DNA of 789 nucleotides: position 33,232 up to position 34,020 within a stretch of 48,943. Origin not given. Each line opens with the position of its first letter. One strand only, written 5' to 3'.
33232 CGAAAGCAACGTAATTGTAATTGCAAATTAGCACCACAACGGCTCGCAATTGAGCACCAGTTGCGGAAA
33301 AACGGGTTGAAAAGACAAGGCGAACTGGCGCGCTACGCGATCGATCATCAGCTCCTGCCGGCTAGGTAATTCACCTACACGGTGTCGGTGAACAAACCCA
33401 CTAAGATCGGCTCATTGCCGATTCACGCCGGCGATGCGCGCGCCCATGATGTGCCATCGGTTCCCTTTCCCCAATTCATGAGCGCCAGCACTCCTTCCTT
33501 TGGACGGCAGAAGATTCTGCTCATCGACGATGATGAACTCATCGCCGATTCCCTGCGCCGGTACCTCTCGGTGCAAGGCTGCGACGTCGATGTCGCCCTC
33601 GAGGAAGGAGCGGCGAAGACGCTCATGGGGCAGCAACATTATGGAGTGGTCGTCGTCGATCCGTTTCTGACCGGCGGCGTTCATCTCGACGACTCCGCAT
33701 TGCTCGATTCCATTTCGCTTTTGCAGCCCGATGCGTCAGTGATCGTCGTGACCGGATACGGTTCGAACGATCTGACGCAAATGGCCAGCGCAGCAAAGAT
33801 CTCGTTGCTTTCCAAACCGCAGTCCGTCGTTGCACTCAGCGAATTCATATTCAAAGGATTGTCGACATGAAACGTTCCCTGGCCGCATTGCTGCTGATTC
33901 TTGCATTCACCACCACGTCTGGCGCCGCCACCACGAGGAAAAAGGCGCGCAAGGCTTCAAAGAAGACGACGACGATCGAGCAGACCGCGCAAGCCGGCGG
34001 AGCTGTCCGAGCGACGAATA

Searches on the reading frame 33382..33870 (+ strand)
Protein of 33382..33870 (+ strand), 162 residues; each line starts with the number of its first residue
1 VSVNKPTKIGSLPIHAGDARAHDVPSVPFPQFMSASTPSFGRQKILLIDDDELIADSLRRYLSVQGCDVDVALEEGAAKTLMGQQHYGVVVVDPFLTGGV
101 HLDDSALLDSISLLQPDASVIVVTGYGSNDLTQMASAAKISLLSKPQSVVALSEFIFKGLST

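Call 9: search_protein_families(library=pfam, proteins=[window:33382-33870:+], max_evalue=0.01)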
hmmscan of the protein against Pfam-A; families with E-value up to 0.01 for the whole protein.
window:33382-33870:+ (162 aa): 1 family
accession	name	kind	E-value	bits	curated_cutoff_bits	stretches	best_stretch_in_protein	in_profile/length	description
PF00072.30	Response_reg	-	4.2e-10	40.2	30.2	1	45-153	1-107/111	Response regulator receiver domain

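Call 80: find_encoding_contigs(protein=window:33382-33870:+, flank=8000, max_places=10)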
Protein window:33382-33870:+ (162 aa): no gene with exactly this product is on record in the collection.

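Call 82: find_encoding_contigs(protein=window:33382-33867:+, flank=8000, max_places=10)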
Protein seq(162 aa) (162 aa): no gene with exactly this product is on record in the collection.
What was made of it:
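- Tried and rejected: Nothing on record, with either V or M as first residue (calls 80, 82).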
